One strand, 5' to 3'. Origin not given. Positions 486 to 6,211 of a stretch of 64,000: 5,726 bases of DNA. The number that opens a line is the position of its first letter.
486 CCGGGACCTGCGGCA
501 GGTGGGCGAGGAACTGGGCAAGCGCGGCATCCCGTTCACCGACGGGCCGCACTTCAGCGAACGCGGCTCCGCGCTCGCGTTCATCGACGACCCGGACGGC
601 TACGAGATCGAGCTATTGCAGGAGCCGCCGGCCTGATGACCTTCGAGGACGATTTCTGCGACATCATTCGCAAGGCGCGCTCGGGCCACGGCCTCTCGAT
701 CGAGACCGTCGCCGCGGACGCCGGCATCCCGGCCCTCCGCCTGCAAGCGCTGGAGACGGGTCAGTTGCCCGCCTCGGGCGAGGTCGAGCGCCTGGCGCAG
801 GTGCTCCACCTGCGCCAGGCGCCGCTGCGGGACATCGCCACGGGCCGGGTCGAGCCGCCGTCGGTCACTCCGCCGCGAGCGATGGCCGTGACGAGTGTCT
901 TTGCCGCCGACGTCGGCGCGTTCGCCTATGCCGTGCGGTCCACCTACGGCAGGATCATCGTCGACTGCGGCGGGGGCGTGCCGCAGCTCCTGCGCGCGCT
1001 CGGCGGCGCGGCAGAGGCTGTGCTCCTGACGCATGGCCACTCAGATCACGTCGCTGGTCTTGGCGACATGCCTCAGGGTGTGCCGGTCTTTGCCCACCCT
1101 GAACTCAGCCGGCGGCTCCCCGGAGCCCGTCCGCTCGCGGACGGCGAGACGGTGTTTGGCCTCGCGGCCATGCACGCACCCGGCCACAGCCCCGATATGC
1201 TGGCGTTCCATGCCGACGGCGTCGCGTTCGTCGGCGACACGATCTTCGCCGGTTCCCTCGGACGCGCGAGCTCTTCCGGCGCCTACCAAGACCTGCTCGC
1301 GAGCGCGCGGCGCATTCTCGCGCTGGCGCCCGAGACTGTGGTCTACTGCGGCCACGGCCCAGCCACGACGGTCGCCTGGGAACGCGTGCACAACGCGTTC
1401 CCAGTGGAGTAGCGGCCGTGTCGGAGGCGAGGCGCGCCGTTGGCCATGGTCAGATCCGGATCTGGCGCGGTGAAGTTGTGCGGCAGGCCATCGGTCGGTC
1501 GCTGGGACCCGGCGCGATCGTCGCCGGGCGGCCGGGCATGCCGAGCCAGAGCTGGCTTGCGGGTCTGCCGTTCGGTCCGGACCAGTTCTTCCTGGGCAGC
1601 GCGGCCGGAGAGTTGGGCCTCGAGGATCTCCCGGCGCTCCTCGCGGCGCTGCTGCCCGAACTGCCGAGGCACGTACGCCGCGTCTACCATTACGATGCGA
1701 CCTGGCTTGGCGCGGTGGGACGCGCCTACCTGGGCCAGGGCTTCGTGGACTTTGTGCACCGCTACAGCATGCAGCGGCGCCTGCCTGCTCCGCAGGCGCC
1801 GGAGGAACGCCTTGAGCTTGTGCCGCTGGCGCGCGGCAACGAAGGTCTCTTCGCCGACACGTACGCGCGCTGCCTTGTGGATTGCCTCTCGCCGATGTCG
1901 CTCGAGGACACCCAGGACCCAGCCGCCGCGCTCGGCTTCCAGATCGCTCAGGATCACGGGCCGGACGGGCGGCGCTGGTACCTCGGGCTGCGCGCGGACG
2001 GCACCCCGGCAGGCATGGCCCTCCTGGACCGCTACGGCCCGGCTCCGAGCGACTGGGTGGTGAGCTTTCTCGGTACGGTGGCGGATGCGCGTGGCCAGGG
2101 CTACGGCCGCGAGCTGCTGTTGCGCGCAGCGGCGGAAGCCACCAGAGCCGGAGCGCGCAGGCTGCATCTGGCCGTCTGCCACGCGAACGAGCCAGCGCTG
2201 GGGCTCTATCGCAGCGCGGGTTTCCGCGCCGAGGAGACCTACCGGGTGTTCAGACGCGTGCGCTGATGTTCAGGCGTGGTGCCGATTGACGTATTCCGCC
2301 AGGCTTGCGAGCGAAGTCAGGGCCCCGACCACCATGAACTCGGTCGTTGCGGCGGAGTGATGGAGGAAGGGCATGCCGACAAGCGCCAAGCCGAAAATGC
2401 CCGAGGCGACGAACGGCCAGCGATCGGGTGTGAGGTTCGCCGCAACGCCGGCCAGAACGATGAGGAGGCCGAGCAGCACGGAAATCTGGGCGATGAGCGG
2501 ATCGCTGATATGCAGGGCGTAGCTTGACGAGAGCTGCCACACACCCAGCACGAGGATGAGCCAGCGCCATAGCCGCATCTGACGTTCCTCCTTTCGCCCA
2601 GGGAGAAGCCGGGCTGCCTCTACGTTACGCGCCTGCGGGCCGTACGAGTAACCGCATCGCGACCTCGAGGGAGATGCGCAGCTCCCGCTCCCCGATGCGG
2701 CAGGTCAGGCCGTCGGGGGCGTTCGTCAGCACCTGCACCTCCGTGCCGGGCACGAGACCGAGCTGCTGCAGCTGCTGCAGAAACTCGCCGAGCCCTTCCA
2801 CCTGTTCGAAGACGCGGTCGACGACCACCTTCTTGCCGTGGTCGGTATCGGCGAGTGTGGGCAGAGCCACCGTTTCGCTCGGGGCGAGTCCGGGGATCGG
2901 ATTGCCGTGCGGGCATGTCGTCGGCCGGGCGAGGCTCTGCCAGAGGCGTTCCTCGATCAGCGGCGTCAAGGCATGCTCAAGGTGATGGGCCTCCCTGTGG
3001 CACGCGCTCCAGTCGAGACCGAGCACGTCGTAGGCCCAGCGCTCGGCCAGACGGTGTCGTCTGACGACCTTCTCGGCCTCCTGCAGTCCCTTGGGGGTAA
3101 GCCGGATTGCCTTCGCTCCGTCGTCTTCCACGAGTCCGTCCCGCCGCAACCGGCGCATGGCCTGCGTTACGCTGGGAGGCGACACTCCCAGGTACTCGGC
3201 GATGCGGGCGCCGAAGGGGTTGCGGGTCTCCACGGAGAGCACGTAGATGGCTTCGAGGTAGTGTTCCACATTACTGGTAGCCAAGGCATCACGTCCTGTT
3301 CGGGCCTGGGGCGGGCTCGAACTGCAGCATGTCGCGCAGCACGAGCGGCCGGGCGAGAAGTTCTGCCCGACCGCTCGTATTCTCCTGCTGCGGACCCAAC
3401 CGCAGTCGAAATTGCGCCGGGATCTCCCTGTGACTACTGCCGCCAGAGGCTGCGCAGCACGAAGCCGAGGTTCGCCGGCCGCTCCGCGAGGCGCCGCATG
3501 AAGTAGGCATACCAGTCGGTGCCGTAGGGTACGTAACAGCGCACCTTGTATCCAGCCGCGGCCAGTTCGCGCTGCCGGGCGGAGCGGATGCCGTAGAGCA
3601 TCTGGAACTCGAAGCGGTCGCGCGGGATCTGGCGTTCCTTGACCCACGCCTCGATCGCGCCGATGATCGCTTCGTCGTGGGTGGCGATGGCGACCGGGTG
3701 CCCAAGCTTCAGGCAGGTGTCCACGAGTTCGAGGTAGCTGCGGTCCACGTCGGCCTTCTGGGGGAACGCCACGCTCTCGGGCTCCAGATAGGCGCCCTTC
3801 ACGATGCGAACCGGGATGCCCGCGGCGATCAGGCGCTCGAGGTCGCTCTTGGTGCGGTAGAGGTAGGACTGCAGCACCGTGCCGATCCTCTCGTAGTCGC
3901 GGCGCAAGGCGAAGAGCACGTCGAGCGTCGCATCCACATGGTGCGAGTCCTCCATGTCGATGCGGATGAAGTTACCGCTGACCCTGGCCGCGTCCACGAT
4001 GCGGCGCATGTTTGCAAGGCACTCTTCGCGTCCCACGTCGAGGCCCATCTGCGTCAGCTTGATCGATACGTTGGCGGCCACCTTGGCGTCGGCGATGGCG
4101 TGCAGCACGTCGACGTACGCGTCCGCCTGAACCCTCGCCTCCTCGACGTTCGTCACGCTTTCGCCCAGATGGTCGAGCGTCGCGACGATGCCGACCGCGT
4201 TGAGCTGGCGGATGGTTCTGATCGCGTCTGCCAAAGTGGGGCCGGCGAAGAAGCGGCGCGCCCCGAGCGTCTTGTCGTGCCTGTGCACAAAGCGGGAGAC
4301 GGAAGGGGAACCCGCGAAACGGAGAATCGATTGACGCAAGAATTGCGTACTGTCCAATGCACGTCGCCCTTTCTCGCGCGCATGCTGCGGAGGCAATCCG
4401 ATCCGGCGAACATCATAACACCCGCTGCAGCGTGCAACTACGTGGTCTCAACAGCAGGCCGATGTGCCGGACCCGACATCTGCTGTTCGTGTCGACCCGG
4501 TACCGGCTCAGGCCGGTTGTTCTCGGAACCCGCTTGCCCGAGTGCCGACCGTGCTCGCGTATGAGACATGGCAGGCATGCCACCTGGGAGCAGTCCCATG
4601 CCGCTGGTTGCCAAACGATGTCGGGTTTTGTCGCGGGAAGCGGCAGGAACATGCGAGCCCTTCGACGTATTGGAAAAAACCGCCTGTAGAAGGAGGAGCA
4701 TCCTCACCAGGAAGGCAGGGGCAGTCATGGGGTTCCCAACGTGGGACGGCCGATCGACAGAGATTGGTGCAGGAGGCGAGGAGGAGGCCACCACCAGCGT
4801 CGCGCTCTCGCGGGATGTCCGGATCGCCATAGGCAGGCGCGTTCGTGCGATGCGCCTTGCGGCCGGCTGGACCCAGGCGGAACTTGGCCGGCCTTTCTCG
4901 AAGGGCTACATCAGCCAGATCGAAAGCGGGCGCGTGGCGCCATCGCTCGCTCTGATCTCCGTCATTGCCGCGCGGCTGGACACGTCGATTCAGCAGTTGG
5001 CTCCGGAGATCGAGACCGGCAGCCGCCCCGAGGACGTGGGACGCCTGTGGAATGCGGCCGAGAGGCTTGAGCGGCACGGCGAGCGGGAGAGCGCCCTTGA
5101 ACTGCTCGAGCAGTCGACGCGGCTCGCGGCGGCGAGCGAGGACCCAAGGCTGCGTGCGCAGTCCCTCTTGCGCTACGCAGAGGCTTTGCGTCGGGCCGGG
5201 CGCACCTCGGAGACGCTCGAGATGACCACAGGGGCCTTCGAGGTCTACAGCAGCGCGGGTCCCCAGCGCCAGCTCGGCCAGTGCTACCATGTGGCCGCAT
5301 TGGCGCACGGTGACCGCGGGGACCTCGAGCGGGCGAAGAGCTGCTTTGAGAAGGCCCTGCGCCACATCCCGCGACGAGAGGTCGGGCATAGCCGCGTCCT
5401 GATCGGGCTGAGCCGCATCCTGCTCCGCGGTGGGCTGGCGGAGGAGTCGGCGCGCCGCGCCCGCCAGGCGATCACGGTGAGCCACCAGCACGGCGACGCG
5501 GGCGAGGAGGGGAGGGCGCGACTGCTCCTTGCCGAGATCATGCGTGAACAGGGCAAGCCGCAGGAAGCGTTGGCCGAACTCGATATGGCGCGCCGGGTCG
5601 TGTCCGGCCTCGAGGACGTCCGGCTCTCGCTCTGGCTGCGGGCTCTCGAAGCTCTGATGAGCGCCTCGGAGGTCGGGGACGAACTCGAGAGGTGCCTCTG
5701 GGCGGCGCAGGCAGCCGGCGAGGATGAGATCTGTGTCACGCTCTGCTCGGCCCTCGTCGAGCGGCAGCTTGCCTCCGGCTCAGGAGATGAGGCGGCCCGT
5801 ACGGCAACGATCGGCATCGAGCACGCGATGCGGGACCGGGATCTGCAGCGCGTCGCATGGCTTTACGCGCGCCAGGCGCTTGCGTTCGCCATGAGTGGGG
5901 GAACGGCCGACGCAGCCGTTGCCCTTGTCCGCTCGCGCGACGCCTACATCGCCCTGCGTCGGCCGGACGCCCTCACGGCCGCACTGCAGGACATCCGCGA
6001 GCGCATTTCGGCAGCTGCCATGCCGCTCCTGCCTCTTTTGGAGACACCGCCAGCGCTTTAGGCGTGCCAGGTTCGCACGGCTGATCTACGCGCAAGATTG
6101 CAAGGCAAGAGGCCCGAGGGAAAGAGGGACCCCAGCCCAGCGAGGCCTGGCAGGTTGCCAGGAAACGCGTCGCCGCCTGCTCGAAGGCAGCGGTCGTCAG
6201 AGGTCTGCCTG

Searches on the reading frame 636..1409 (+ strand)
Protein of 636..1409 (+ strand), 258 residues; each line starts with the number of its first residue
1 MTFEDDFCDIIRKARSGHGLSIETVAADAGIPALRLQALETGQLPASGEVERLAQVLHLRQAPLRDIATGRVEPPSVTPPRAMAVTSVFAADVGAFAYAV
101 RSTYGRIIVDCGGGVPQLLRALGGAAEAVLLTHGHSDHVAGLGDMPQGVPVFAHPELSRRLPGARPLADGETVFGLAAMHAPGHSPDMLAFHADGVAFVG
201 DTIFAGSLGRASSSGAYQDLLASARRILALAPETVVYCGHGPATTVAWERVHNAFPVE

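Call 67: find_encoding_contigs(protein=window:636-1409:+, flank=10000, max_places=2)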
Protein window:636-1409:+ (258 aa): 3 contigs read that carry it; 2 places shown.
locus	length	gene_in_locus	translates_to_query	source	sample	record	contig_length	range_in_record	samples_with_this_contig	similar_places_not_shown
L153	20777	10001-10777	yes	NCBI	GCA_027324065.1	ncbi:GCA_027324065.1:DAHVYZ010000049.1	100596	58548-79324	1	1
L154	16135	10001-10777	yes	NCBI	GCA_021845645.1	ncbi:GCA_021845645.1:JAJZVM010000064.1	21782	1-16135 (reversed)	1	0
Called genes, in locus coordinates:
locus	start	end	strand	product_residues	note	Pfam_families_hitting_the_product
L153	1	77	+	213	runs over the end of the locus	PF00596:Aldolase_II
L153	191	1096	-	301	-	PF02424:ApbE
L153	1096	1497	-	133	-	-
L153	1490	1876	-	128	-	-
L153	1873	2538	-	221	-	PF01794:Ferric_reduct (weak)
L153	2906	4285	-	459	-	PF02056:Glyco_hydro_4, PF11975:Glyco_hydro_4C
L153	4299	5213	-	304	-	PF00294:PfkB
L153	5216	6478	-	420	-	PF00278:Orn_DAP_Arg_deC, PF02784:Orn_Arg_deC_N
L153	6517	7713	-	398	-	PF00232:Glyco_hydro_1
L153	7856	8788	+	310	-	PF00005:ABC_tran, PF02463:SMC_N (faint), PF13304:AAA_21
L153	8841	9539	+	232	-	PF01061:ABC2_membrane, PF12698:ABC2_membrane_3 (weak)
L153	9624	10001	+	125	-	PF00903:Glyoxalase, PF13669:Glyoxalase_4, PF22677:Ble-like_N (weak)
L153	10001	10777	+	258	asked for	PF00753:Lactamase_B (weak), PF12706:Lactamase_B_2, PF00753:Lactamase_B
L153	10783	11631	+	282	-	PF00583:Acetyltransf_1, PF13508:Acetyltransf_7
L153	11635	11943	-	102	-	PF03779:SPW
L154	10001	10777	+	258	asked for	PF00753:Lactamase_B (weak), PF12706:Lactamase_B_2, PF00753:Lactamase_B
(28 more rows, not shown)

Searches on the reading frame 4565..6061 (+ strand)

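Call 18: search_protein_families(library=ncbifam, proteins=[window:4565-6061:+], max_evalue=0.00001)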
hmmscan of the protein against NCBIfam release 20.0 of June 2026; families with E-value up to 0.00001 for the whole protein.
window:4565-6061:+ (498 aa): 2 families
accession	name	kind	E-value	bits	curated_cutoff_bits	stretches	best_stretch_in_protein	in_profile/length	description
NF053720.1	NsdA_fam_reg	subfamily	1.2e-07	31.6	75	0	172-366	215-418/432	NsdA family TPR-like regulatory protein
NF006015.0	PRK08154.1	subfamily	2.6e-06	26.8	204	1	77-186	19-127/314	anaerobic benzoate catabolism transcriptional regulator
